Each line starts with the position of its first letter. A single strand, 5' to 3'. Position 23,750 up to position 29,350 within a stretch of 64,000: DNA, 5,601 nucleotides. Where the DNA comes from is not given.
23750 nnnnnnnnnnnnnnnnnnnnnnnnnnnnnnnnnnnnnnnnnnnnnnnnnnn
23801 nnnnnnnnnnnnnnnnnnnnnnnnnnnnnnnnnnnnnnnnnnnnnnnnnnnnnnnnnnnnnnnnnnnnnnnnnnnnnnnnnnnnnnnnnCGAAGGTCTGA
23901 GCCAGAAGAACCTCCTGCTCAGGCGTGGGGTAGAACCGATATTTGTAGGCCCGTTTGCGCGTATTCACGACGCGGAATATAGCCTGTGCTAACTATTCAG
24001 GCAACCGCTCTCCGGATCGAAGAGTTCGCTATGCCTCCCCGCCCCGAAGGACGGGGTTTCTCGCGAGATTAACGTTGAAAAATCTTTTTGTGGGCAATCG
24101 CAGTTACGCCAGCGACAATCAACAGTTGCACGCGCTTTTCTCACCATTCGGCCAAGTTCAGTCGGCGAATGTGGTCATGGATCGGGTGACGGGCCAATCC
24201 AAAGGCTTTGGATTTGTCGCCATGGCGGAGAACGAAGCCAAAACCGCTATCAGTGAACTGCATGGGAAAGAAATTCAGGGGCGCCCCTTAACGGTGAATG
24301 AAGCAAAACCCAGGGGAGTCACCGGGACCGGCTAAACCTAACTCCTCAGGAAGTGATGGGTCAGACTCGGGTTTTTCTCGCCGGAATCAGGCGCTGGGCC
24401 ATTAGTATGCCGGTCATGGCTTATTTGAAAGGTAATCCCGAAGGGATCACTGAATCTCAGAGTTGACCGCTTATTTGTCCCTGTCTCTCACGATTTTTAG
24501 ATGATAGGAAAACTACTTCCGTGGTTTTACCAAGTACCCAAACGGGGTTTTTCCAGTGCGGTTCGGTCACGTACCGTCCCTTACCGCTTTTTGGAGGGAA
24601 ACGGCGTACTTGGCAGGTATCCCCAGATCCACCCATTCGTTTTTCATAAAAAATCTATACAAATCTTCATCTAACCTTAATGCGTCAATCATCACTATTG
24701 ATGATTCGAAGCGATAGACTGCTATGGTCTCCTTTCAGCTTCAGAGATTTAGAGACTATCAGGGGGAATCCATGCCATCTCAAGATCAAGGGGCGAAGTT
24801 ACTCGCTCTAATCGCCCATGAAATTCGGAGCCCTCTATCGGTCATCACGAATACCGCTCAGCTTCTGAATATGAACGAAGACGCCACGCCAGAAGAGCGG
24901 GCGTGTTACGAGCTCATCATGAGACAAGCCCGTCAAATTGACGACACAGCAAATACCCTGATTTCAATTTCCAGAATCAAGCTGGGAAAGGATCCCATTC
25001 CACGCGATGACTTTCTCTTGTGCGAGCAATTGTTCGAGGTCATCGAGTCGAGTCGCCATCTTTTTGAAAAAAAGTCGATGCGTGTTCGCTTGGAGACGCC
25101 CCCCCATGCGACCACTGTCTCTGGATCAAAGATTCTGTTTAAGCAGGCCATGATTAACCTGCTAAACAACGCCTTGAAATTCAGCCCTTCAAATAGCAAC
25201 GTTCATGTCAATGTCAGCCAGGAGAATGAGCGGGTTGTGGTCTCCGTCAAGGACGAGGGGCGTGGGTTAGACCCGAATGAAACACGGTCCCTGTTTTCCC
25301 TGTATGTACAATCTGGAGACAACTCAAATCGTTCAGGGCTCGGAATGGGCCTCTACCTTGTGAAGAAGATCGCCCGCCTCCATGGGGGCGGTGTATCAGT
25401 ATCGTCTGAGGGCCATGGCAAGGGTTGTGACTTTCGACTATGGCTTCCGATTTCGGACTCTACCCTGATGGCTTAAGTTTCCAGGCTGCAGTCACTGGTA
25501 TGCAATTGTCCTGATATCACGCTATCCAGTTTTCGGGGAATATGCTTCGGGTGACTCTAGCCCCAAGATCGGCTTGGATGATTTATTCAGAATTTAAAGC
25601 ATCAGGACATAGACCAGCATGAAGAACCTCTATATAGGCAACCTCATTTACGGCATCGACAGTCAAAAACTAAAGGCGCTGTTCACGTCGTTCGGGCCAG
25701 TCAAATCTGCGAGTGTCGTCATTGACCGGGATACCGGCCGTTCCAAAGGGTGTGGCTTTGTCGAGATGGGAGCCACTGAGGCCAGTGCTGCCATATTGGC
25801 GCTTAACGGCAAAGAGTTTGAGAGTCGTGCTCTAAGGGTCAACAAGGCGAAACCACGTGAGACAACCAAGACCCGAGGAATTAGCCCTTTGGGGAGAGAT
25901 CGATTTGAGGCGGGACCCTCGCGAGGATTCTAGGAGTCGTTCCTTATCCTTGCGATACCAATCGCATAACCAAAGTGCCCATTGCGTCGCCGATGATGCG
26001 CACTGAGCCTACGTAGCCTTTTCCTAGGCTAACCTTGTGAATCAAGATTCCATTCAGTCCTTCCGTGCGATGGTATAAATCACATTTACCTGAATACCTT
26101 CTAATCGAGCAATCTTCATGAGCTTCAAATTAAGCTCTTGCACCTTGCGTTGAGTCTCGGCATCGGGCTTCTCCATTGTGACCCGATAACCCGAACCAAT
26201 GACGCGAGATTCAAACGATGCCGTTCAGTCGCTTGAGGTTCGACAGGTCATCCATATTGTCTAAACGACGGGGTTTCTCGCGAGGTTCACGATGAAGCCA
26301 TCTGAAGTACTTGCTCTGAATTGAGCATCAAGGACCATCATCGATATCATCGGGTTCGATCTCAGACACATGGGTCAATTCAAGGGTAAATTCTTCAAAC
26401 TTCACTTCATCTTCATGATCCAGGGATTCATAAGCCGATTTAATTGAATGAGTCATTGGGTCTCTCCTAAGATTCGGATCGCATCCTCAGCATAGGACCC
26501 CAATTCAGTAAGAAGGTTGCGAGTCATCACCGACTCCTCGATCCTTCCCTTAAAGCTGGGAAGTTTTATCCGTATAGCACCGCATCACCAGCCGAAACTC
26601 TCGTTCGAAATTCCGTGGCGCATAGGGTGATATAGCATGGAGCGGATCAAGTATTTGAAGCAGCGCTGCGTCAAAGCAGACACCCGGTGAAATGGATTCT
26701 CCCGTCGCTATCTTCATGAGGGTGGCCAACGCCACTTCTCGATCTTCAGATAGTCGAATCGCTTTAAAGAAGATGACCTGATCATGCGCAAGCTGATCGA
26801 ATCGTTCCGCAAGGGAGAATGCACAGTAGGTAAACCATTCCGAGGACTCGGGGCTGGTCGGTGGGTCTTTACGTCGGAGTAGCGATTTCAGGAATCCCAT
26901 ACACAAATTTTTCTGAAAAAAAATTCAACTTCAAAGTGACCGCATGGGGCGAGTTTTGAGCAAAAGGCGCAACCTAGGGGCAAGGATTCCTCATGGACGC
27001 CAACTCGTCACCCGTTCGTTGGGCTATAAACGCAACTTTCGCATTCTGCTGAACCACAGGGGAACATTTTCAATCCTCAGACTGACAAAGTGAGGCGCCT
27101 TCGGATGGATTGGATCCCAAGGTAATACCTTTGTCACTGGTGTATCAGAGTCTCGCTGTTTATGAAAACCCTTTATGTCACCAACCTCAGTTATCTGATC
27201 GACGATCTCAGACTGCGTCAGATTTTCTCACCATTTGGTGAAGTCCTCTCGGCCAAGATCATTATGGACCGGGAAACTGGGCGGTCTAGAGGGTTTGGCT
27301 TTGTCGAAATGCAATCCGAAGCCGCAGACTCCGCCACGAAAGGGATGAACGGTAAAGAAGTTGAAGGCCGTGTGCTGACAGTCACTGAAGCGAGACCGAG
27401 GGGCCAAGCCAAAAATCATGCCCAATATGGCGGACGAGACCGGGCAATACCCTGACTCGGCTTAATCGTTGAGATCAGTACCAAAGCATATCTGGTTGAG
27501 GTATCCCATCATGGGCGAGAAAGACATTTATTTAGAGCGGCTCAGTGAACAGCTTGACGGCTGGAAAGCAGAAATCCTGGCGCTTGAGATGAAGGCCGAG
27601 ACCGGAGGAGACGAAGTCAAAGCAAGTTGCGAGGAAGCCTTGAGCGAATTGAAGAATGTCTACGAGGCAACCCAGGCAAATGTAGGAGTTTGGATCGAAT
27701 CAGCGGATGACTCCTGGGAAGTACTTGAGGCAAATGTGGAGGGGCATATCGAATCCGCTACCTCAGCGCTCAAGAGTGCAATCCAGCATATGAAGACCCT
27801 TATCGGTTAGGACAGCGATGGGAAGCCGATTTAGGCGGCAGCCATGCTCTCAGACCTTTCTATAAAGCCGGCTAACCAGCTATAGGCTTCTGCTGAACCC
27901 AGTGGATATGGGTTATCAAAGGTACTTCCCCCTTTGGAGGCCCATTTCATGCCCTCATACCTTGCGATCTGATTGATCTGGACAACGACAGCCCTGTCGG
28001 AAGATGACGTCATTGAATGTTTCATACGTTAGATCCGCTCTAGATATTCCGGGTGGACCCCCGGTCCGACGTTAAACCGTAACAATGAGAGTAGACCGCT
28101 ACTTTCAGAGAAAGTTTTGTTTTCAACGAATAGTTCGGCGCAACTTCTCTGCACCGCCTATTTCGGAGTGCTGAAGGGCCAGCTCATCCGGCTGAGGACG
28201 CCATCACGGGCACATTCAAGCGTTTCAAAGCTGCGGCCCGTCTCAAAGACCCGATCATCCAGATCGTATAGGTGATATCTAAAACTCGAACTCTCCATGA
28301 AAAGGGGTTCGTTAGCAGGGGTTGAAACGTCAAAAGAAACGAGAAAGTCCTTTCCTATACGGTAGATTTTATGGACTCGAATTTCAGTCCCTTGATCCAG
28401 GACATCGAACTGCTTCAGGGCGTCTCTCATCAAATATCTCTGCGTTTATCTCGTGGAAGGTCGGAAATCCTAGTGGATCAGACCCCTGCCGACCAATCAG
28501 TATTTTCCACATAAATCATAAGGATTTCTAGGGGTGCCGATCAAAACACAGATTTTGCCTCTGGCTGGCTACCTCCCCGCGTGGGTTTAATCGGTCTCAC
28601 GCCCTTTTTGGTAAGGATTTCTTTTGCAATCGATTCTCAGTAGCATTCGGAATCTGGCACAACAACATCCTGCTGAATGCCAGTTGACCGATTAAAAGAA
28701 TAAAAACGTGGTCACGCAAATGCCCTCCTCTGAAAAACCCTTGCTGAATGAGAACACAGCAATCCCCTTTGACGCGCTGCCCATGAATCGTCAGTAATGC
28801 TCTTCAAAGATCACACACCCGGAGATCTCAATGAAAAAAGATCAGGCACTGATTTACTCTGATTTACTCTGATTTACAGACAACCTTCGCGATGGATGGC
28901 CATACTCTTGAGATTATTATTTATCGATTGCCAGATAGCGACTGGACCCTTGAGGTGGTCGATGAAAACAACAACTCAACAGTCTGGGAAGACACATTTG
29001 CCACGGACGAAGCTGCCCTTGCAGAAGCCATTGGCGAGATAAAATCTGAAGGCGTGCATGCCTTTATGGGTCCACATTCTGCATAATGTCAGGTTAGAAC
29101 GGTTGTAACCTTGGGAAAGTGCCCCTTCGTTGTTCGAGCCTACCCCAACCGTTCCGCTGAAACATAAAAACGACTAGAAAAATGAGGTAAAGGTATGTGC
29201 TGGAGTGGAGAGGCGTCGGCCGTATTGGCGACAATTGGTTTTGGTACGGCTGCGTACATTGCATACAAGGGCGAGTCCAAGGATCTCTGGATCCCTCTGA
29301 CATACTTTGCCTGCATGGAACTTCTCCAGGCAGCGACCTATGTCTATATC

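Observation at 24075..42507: Five RRM-type RNA-binding protein paralogs within 18 kb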

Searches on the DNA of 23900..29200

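Call 73: search_rna_families(source=window, start=23900, end=29200, threshold=evalue, max_evalue=1)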
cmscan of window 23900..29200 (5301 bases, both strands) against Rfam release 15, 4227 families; matches with E-value up to 1: 0.
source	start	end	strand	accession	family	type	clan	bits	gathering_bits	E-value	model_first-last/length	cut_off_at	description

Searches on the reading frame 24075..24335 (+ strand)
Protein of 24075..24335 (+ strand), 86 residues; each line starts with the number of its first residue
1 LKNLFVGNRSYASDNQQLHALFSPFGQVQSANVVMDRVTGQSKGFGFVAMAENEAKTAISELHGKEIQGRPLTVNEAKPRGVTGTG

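Call 3: search_protein_families(library=pfam, proteins=[window:24075-24335:+], max_evalue=0.01)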
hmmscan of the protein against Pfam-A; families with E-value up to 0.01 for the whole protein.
window:24075-24335:+ (86 aa): 1 family
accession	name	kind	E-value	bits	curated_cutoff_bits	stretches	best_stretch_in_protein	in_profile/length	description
PF00076.28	RRM_1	-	7.8e-18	64.6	20.7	1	4-72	1-69/70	RNA recognition motif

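Call 45: search_protein_families(library=ncbifam, proteins=[window:24075-24335:+], max_evalue=1e-15)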
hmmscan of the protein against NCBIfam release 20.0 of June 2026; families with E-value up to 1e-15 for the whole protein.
window:24075-24335:+ (86 aa): 3 families
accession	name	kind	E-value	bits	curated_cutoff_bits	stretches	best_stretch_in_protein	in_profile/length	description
NF058537.1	Rbp_regulator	equivalog_domain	3e-28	97.9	100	1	3-80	1-79/79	RNA-binding regulator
TIGR01628.1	PABP-1234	subfamily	1.2e-19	70.9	497.1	1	2-79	286-363/595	polyadenylate binding protein, human types 1, 2, 3, 4 family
TIGR01622.1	SF-CC1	subfamily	4.8e-17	62.1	231.65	1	3-77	221-296/500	splicing factor, CC1-like family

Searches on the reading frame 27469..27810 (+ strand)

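Call 3: search_protein_families(library=pfam, proteins=[window:27469-27810:+], max_evalue=0.01)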
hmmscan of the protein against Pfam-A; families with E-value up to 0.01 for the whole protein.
window:27469-27810:+ (113 aa): 0 families

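Call 42: search_protein_families(library=ncbifam, proteins=[window:27505-27810:+], max_evalue=0.01)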
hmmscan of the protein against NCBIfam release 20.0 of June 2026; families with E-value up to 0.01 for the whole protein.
window:27505-27810:+ (101 aa): 2 families
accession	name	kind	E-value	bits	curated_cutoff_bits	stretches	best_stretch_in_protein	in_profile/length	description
NF052504.1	sll1863_fam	domain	2.2e-14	53.4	35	1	5-97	1-93/93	sll1863 family stress response protein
TIGR01541.1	tape_meas_lam_C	equivalog_domain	0.00014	21.2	104.75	1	33-98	118-183/332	phage tail tape measure protein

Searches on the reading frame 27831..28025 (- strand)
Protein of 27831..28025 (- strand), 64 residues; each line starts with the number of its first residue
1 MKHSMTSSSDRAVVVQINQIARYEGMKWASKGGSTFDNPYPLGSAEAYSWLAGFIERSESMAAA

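Call 3: search_protein_families(library=pfam, proteins=[window:27831-28025:-], max_evalue=0.01)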
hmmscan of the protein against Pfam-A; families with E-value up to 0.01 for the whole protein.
window:27831-28025:- (64 aa): 1 family
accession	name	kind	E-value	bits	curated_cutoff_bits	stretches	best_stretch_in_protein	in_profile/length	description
PF04957.18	RMF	-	0.0087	16.5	27.9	1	20-55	11-46/53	Ribosome modulation factor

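Call 42: search_protein_families(library=ncbifam, proteins=[window:27831-28025:-], max_evalue=0.01)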
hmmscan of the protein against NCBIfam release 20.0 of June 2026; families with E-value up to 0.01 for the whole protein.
window:27831-28025:- (64 aa): 0 families

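Call 84: search_protein_families(library=pfam, proteins=[window:27831-28025:-], max_evalue=1)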
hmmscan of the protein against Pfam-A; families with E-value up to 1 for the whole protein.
window:27831-28025:- (64 aa): 1 family
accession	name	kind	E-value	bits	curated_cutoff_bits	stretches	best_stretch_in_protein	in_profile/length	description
PF04957.18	RMF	-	0.0087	16.5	27.9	1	20-55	11-46/53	Ribosome modulation factor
